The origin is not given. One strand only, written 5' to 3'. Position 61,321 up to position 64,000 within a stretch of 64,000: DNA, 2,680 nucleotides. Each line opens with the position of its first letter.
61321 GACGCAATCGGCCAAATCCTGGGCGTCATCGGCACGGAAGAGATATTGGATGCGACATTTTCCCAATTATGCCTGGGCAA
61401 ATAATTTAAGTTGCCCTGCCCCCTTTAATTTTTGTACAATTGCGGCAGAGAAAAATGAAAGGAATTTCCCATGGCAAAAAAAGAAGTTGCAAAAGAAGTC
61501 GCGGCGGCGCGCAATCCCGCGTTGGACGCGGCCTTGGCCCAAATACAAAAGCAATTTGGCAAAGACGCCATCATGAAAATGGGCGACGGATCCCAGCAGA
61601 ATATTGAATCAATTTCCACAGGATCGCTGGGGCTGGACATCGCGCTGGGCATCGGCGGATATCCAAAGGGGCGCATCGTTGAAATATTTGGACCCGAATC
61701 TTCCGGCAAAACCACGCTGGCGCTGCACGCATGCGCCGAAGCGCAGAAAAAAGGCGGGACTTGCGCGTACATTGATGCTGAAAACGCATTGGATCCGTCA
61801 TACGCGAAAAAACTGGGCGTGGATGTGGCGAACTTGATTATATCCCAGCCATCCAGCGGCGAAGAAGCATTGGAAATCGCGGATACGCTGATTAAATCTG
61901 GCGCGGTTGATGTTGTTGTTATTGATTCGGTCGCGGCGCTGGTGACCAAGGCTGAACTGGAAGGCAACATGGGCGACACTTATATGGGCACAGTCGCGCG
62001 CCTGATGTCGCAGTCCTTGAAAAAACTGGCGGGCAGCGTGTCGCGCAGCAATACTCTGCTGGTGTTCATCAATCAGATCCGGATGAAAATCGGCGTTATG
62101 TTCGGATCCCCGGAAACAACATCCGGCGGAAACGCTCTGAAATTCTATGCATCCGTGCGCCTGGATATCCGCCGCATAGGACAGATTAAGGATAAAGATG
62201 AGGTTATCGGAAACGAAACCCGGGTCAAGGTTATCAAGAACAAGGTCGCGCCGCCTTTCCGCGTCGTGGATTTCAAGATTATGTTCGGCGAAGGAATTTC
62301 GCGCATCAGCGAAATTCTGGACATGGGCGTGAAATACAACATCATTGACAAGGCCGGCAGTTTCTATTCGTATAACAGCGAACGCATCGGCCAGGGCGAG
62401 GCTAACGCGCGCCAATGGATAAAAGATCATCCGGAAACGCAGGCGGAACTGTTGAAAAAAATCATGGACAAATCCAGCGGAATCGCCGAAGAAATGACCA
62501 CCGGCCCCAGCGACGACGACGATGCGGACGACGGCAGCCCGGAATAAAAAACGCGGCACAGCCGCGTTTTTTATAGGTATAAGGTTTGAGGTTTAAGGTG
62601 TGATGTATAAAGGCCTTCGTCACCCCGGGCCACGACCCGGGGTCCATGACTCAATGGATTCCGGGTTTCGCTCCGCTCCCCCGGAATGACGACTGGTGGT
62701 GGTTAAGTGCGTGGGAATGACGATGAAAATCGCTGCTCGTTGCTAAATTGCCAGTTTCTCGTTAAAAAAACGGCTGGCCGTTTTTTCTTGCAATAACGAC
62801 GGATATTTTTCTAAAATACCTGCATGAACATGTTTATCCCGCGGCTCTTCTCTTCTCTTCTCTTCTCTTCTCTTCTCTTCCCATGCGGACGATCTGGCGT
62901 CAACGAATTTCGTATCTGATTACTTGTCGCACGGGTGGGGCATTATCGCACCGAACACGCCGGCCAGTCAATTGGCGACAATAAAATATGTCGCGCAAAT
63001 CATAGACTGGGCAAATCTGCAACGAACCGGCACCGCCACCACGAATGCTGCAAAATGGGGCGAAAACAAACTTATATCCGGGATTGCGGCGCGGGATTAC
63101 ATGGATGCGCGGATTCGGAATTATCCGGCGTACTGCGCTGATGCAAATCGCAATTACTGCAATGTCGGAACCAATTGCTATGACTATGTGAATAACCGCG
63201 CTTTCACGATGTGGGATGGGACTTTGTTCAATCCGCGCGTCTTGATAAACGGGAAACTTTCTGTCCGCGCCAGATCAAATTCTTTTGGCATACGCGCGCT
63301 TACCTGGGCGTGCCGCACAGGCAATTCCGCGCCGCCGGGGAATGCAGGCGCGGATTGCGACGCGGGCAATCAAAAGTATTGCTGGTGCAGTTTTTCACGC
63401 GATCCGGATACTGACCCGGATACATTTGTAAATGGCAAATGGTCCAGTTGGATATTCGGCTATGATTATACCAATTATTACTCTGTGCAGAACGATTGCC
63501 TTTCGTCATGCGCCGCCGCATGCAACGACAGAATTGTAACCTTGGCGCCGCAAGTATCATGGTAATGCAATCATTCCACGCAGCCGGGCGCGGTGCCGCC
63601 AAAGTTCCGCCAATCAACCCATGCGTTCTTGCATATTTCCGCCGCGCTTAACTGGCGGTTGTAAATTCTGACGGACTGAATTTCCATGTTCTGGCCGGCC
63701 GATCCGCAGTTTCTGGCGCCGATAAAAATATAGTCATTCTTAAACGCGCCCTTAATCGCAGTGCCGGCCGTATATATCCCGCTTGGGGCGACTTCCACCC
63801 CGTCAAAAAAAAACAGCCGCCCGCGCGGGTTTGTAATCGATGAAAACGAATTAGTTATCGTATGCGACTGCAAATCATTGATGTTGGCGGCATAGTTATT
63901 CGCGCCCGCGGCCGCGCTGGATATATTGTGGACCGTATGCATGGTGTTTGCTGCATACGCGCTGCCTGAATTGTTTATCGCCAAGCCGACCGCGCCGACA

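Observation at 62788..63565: Opa-style phase-variable gene: (CTCTT)7 in the signal-peptide coding region, currently OFF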

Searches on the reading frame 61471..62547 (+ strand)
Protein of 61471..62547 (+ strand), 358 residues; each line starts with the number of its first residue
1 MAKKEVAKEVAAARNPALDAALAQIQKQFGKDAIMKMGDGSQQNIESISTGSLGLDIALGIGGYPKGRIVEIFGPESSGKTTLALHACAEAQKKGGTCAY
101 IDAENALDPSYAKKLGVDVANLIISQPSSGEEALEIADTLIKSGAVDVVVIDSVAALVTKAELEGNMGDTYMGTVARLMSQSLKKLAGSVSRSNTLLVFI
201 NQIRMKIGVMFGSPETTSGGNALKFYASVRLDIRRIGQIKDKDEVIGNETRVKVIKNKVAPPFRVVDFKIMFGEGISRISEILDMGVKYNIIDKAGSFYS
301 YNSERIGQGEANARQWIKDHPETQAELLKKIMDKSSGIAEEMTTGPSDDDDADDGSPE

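Call 10: find_encoding_contigs(protein=window:61471-62547:+, flank=10000, max_places=10)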
Protein window:61471-62547:+ (358 aa): 1 contig read that carries it; 1 place shown.
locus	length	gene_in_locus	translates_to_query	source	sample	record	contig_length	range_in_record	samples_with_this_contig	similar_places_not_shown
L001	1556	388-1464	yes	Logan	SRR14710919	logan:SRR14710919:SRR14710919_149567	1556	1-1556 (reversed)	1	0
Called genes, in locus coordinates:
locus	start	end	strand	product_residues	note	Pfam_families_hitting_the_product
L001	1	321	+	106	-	?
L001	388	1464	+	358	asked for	PF00154:RecA_N, PF08423:Rad51, PF06745:ATPase (weak), PF27531:MT3502_N (weak), PF21096:RecA_C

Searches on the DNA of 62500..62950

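Call 30: search_rna_families(source=window, start=62500, end=62950, threshold=evalue, max_evalue=1)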
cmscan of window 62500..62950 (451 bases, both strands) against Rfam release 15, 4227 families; matches with E-value up to 1: 2.
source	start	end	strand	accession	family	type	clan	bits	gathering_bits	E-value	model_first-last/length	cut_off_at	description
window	62540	62615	-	RF02059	STnc50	Gene; sRNA;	-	23.5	55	0.11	1-84/84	no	Salmonella enterica sRNA STnc40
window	62525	62576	-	RF01679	P36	Gene; sRNA;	-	18.2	36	0.33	1-61/61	no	Pseudomonas sRNA P36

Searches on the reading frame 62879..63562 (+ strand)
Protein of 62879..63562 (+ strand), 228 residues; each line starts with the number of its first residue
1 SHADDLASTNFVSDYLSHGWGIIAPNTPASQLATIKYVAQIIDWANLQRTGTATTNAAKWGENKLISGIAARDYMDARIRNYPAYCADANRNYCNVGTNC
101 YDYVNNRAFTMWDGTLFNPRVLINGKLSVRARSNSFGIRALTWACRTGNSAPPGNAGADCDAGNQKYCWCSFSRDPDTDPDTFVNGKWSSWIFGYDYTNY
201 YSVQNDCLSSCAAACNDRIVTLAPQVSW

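Call 11: find_homologous_proteins(query=window:62879-63562:+, max_evalue=0.01)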
Query seq(228 aa) (228 aa): 5 proteins with E <= 0.01 among 94 candidates.
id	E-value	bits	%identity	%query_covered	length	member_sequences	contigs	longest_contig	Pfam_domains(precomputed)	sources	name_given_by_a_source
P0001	5.7e-145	499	100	93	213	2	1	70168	-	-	-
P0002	6.9e-62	227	51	85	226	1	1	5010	-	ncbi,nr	ncbi:MAG: hypothetical protein LBJ18_02215, partial [Rickettsiales bacterium]|nr:hypothetical protei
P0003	2.2e-40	157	54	64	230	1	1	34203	-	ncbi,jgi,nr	ncbi:MAG: hypothetical protein LBK26_02310 [Rickettsiales bacterium]|jgi:hypothetical protein|nr:hyp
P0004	2.9e-39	153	53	63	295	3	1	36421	-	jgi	jgi:hypothetical protein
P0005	3.6e-35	140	57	54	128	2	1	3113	-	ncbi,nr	ncbi:MAG: hypothetical protein LBF37_03080, partial [Rickettsiales bacterium]|nr:hypothetical protei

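Call 13: find_encoding_contigs(protein=P0003, flank=10000)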
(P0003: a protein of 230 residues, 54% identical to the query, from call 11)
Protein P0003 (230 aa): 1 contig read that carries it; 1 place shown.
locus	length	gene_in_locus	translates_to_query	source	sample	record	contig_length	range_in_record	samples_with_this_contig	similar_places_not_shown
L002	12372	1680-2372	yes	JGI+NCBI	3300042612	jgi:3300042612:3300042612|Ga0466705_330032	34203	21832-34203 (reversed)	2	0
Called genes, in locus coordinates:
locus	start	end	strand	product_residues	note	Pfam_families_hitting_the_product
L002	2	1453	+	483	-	PF20154:LNT_N, PF00795:CN_hydrolase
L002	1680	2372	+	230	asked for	-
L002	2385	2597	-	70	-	PF13467:RHH_4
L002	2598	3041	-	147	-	-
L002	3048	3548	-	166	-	-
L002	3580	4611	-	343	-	-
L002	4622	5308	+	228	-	-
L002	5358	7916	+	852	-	PF03797:Autotransporter (weak)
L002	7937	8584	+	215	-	-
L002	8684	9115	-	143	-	PF21157:DksA_N (weak)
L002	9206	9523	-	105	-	PF00085:Thioredoxin, PF13098:Thioredoxin_2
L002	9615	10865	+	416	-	PF00266:Aminotran_5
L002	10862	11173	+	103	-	PF01883:FeS_assembly_P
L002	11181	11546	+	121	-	PF02657:SufE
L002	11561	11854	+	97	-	-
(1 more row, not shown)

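Call 14: find_encoding_contigs(protein=P0004, flank=10000)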
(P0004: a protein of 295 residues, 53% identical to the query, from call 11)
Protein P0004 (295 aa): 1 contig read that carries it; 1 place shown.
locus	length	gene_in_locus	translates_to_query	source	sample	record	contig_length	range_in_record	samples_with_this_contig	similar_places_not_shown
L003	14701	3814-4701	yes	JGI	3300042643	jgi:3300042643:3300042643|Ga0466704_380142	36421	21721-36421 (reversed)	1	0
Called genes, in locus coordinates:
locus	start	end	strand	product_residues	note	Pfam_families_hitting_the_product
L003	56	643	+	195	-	-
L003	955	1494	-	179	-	-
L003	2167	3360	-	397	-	PF00162:PGK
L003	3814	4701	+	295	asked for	-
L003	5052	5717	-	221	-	PF01351:RNase_HII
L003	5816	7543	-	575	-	PF01464:SLT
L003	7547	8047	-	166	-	PF22811:Zn_ribbon_NrdR, PF03477:ATP-cone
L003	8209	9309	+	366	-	PF01170:UPF0020 (faint), PF08241:Methyltransf_11 (faint), PF01555:N6_N4_Mtase, PF18755:RAMA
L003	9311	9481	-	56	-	-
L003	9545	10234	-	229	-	PF06414:Zeta_toxin, PF13671:AAA_33 (weak)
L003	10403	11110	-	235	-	-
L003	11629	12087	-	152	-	-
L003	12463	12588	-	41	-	-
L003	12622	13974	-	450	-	PF13623:SurA_N_2, PF13624:SurA_N_3, PF13145:Rotamase_2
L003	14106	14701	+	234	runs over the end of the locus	PF00121:TIM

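Call 16: find_encoding_contigs(protein=P0002, flank=10000)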
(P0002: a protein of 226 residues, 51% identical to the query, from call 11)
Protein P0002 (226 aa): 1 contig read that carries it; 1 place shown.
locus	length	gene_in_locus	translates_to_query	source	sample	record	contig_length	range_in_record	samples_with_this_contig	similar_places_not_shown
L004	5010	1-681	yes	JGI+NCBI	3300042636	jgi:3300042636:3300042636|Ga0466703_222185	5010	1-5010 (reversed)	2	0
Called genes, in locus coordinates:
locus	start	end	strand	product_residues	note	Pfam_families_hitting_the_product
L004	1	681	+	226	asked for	?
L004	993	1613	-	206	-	PF00293:NUDIX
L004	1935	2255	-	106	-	PF00254:FKBP_C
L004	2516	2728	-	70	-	-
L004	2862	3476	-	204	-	-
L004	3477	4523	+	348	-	PF00437:T2SSE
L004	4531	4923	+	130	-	-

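Call 17: find_encoding_contigs(protein=P0005, flank=10000)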
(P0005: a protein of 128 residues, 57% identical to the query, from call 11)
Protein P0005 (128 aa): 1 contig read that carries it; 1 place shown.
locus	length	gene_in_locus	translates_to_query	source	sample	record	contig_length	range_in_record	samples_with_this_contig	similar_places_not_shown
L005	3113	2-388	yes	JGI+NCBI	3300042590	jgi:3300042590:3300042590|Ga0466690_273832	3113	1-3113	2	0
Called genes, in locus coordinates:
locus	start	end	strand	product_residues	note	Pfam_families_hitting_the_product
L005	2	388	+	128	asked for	?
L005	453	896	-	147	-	-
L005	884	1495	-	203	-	PF01351:RNase_HII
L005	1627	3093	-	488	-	PF28559:TPR_SusR (faint), PF01464:SLT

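Call 20: find_encoding_contigs(protein=P0001, flank=10000, max_places=10)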
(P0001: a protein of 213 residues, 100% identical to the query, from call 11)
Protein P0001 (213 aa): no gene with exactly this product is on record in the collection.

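Call 27: list_cluster_members(proteins=[P0001, P0002, P0004])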
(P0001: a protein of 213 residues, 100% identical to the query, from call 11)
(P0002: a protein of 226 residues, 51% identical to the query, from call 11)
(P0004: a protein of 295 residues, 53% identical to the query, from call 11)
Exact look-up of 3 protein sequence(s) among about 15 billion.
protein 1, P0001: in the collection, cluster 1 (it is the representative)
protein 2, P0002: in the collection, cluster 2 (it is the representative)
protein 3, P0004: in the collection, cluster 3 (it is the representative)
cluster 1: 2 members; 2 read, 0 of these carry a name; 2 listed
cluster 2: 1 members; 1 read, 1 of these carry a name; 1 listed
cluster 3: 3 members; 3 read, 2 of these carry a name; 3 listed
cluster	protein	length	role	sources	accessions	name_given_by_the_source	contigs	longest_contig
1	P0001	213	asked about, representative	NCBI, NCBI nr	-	-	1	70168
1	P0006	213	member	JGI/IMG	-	-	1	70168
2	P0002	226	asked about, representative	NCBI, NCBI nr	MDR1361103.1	MAG: hypothetical protein LBJ18_02215, partial [Rickettsiales bacterium] | hypothetical protein [Rickettsiales bacterium]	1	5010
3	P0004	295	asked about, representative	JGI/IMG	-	hypothetical protein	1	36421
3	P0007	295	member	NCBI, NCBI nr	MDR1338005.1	MAG: hypothetical protein LBJ73_03165 [Rickettsiales bacterium] | hypothetical protein [Rickettsiales bacterium]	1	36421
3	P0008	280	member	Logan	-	-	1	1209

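Call 49: find_encoding_contigs(protein=P0008, flank=3000, max_places=4)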
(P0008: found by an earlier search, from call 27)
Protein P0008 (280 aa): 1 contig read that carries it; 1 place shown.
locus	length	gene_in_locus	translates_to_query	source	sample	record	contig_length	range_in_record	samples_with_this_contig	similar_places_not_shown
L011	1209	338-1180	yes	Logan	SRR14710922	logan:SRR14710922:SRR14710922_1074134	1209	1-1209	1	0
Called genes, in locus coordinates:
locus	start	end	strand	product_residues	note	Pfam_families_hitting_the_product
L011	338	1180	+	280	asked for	-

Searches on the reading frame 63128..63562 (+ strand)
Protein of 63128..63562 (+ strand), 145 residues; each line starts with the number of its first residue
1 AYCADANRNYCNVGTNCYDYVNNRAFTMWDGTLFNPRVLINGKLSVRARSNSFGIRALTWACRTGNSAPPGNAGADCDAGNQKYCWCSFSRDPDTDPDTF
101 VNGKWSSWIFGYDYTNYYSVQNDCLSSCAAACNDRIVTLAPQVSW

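Call 65: predict_structure(alignment_id=A2)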
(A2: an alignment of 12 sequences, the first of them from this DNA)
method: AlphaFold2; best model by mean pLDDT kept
length: 145 residues; sequences in the alignment: 12
mean_pLDDT: 74.3   pTM: 0.72
mean pLDDT of the five models: 74.3, 61.8, 60.8, 59.9, 59.2
residues with pLDDT >= 90: 4; 70-90: 84; 50-70: 52; < 50: 5
segments of 3 or more residues with pLDDT < 50: 4-6
pLDDT, mean of each block of 10 residues (from residue 1): 51 59 74 75 76 87 85 61 85 67 79 75 74 86 86
secondary structure, 60 per line:
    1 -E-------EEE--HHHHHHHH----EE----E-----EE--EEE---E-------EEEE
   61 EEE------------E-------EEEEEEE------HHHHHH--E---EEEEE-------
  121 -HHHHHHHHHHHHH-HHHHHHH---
elements in order: E10-12 H15-22 E43-45 E57-63 E84-90 H97-102 E109-113 H122-134 H136-142

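Call 68: fold_search(model_id=the predicted structure, library=pdb)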
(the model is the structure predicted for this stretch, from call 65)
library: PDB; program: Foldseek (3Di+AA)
matches with E <= 10: 15; with E <= 0.001: 0
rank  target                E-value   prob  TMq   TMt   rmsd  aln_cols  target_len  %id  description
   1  7z8f_m                4.6e+00  0.01  0.16  0.01  13.8        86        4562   12  Composite structure of dynein-dynactin-BICDR on microtubules (released 2022-07-27)
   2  8ptk_f                6.0e+00  0.01  0.16  0.01  13.4        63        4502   11  Composite structure of Dynein-Dynactin-JIP3-LIS1 (released 2024-03-27)
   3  4k0e_B                6.4e+00  0.01  0.16  0.04   7.5        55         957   13  X-ray crystal structure of a heavy metal efflux pump, crystal form II (released 2013-10-16)
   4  9evs_a                7.2e+00  0.01  0.11  0.05   9.2        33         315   21  Structure of the flowering plant mitoribosome with P-site tRNA (released 2025-09-03)
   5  8ptk_e                7.2e+00  0.01  0.16  0.01  13.9        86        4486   12  Composite structure of Dynein-Dynactin-JIP3-LIS1 (released 2024-03-27)
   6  5owo_C                7.7e+00  0.01  0.15  0.13   7.4        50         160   16  Human cytoplasmic Dynein N-Terminus dimerization domain at 1.8 Angstrom resolution (released 2018-07-11)
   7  9utm_B                7.7e+00  0.01  0.13  0.12  13.4        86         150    9  Crystal structure of an anti-CRISPR protein AcrIIA11 (released 2025-10-01)
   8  2je2                  8.2e+00  0.01  0.13  0.12  12.4        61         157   16  Cytochrome P460 from Nitrosomonas europaea - probable nonphysiological oxidized form (released 2007-07-03)
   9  5owo_A                8.8e+00  0.01  0.15  0.13   7.5        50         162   16  Human cytoplasmic Dynein N-Terminus dimerization domain at 1.8 Angstrom resolution (released 2018-07-11)
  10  9hhl_f                9.3e+00  0.01  0.16  0.03  13.5        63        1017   13  Structure of Dynein-Dynactin-NuMA-LIS1 (released 2025-12-03)
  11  8p0u_A                9.3e+00  0.00  0.10  0.05  17.6       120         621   12  Thogoto virus polymerase in Mode B conformation with defined endonuclease domain and bound to 32-mer loop promoter RNA (released 2024-05-22)
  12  8bv0_B                1.0e+01  0.01  0.11  0.08  12.0        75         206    8  Binary complex between the NB-ARC domain from the Tomato immune receptor NRC1 and the SPRY domain-containing effector  (released 2022-12-21)
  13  9y9z_20               1.0e+01  0.00  0.13  0.10  13.0        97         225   14  Cryo-EM structure of conoid fiber from Toxoplasma gondii (24-nm repeat) (released 2025-12-03)
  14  6lnc_B                1.0e+01  0.00  0.07  0.04  12.0        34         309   26  CryoEM structure of Cascade-TniQ complex (released 2020-02-19)
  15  8p0b_A                1.0e+01  0.00  0.10  0.05  17.7       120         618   12  Thogoto virus polymerase in Mode B conformation and bound to 32-mer loop promoter RNA (released 2024-05-22)

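Call 69: fold_search(model_id=the predicted structure, library=viral)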
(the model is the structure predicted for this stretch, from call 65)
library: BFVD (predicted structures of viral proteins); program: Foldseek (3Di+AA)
matches with E <= 10: 43; with E <= 0.001: 0
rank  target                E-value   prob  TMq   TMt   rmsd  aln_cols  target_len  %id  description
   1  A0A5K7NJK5            9.9e-01  0.09  0.28  0.13   6.8       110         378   14  (no name in the UniProt tables at hand)
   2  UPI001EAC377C         1.3e+00  0.03  0.17  0.14  10.1       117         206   12  (no name look-up for this kind of identifier)
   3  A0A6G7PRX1            2.8e+00  0.02  0.15  0.04   8.3        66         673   15  RNA-dependent RNA polymerase (Fragment) [Dwyer narna-like virus]
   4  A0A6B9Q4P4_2          3.3e+00  0.02  0.20  0.04  12.1       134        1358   13  Genome polyprotein [Plasmopara viticola lesion associated iflavirus 1]
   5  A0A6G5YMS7            3.3e+00  0.02  0.17  0.17  12.0       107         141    8  (no name in the UniProt tables at hand)
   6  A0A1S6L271            3.3e+00  0.01  0.15  0.18  16.8        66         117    8  (no name in the UniProt tables at hand)
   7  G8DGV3                4.6e+00  0.02  0.19  0.15   4.4        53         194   13  (no name in the UniProt tables at hand)
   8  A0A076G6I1            4.9e+00  0.04  0.22  0.08   5.8        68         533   15  (no name in the UniProt tables at hand)
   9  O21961                5.2e+00  0.03  0.25  0.15  11.0        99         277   18  Putative tail protein [Escherichia phage Bf23]
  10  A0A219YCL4            5.2e+00  0.02  0.20  0.15  12.3        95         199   14  Uncharacterized protein [Aeromonas phage 65.2]
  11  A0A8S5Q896            5.2e+00  0.01  0.15  0.09  12.4        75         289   12  Putative tail fiber protein [Myoviridae sp. ctAca11]
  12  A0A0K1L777            5.2e+00  0.00  0.14  0.11  14.9       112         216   13  ORF_075R [Scale drop disease virus]
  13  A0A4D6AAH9            5.6e+00  0.01  0.16  0.08   7.1        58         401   16  (no name in the UniProt tables at hand)
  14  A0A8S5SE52            5.6e+00  0.01  0.14  0.13   6.1        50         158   20  Hydrogenase/urease nickel incorporation protein [Siphoviridae sp. ctnpt50]
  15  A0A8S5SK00            6.0e+00  0.01  0.20  0.09  13.1       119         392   10  Short C-terminal domain [Siphoviridae sp. ctFIm6]
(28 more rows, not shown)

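Call 84: search_dna_similar(query=window:63128-63562:+, collection=phages, mode=protein, max_evalue=0.01)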
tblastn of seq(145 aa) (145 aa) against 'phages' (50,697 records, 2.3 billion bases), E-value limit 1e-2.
No match.

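Call 85: search_dna_similar(query=window:63128-63562:+, collection=plasmids, mode=protein, max_evalue=0.01)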
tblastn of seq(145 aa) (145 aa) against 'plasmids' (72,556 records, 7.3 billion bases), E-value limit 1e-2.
No match.

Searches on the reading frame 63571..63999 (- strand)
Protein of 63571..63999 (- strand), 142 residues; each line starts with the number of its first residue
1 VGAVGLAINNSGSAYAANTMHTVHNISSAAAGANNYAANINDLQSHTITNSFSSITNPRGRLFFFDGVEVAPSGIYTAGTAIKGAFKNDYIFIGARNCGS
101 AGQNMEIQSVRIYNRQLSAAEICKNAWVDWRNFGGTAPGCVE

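Call 8: search_protein_families(library=pfam, proteins=[window:63571-63999:-], max_evalue=1)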
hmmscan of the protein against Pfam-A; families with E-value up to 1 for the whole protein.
window:63571-63999:- (142 aa): 1 family
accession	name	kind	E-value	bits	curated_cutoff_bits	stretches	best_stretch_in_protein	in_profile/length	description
PF13385.13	Laminin_G_3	-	2.7e-05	24.8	27.6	1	60-123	92-151/151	Concanavalin A-like lectin/glucanases superfamily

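Call 9: search_protein_families(library=phrogs, proteins=[window:63571-63999:-], max_evalue=1)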
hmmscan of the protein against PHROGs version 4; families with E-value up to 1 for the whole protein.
window:63571-63999:- (142 aa): 1 family
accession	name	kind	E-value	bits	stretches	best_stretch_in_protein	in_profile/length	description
phrog_8510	-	head and packaging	0.0047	15.6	1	57-125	826-896/1348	virion structural protein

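Call 59: find_homologous_proteins(query=window:63571-63999:-, max_evalue=0.001)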
Query window:63571-63999:- (142 aa): 1 proteins with E <= 0.001 among 14 candidates.
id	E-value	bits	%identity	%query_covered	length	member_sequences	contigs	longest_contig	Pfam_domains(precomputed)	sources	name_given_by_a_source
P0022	3.6e-50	187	58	100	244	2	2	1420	PF13385.14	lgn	-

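Call 61: find_encoding_contigs(protein=P0022, flank=5000, max_places=6)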
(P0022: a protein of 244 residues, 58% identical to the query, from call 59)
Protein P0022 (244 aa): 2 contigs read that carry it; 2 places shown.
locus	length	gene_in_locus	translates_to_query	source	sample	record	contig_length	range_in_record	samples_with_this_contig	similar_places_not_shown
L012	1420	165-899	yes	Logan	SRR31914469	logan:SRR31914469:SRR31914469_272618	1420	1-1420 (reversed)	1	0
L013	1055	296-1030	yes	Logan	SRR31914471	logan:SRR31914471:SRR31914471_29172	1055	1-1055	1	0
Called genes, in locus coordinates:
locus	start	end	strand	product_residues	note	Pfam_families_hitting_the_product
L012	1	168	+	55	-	?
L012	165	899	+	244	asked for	PF13385:Laminin_G_3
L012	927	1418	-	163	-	?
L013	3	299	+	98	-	?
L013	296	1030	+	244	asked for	PF13385:Laminin_G_3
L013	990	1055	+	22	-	?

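Call 80: search_protein_families(library=pfam, proteins=[P0022], max_evalue=0.01)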
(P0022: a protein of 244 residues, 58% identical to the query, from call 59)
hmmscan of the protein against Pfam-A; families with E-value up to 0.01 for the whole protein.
P0022 (244 aa): 2 families
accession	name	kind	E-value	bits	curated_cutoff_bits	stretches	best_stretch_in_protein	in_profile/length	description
PF13385.13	Laminin_G_3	-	7.6e-11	42.8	27.6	1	56-225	2-151/151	Concanavalin A-like lectin/glucanases superfamily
PF22925.3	TS_C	-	0.0054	16.8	27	0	106-221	88-201/202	Trans-sialidase, C-terminal domain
